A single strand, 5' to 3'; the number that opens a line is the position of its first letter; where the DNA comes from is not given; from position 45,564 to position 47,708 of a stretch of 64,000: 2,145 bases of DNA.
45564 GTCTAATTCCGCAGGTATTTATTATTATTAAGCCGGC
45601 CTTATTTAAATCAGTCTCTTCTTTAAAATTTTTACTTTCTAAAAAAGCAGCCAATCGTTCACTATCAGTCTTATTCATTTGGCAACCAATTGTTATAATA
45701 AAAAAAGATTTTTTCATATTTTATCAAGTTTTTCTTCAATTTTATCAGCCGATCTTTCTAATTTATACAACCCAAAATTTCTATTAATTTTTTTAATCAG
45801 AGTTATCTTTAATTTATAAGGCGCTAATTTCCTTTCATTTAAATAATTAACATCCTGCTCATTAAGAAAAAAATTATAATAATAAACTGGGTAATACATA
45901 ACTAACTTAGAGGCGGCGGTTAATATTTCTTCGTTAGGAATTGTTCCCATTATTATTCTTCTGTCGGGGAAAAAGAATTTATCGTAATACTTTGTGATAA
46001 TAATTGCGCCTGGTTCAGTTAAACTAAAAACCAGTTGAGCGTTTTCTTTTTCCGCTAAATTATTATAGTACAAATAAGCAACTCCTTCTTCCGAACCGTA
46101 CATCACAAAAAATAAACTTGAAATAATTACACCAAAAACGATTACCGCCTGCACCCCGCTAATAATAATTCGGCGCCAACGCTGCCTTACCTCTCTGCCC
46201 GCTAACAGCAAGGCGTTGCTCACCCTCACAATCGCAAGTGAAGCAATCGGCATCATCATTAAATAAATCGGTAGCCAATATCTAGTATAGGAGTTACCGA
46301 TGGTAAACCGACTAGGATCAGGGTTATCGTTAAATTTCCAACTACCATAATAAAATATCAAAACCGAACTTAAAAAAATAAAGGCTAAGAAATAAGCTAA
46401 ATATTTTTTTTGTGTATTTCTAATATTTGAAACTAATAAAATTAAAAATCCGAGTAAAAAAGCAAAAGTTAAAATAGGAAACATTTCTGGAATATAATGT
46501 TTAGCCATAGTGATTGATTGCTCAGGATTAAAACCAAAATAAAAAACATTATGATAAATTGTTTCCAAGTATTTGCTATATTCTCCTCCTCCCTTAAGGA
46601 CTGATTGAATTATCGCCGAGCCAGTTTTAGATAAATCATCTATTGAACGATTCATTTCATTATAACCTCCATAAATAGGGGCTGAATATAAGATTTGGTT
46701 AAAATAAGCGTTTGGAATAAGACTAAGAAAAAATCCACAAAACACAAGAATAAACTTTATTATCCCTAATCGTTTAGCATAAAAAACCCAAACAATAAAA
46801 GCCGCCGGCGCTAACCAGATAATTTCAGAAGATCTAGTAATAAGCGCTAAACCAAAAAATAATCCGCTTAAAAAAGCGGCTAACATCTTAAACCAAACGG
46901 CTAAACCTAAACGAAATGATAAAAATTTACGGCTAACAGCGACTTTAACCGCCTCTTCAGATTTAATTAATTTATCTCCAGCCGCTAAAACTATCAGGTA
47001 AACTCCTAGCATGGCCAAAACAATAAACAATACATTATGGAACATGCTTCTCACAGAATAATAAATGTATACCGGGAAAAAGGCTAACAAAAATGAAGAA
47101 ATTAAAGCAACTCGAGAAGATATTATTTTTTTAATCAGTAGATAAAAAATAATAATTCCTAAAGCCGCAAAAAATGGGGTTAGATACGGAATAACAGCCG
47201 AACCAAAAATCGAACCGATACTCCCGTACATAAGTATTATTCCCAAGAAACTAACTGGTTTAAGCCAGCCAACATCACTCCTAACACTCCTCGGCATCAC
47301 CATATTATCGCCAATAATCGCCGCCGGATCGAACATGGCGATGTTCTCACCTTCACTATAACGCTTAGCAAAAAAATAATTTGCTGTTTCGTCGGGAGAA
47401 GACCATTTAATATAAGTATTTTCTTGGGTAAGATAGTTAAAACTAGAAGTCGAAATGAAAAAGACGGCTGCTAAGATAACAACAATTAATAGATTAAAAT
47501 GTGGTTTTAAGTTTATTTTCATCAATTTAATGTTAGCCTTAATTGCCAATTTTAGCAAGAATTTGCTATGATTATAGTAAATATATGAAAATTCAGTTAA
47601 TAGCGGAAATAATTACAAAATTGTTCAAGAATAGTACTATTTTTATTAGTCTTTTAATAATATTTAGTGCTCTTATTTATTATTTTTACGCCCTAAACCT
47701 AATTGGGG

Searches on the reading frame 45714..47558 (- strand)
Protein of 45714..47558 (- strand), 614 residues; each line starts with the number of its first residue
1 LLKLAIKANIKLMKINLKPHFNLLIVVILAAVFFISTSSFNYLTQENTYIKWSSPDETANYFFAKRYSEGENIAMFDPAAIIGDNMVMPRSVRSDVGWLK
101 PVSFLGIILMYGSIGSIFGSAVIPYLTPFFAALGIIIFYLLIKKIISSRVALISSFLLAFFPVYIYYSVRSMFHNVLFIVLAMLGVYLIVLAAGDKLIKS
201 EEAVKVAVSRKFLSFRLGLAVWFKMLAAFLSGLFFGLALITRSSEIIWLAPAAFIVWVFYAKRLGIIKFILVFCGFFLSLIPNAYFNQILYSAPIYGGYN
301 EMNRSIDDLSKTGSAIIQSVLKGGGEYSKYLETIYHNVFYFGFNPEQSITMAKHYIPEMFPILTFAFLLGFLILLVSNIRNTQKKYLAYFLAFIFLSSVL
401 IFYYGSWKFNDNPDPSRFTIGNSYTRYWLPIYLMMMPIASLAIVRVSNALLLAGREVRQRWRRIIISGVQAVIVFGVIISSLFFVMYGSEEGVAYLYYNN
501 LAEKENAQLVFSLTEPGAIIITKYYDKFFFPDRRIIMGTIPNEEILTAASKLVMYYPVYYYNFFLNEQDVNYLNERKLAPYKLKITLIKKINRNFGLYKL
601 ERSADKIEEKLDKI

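Call 98: search_protein_families(library=pfam, proteins=[window:45714-47558:-], max_evalue=0.001)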
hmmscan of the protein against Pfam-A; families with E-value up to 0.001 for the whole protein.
window:45714-47558:- (614 aa): 1 family
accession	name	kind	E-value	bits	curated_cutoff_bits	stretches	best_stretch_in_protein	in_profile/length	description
PF13231.12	PMT_2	-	0.00068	20.3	26.1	1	130-199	31-99/160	Dolichyl-phosphate-mannose-protein mannosyltransferase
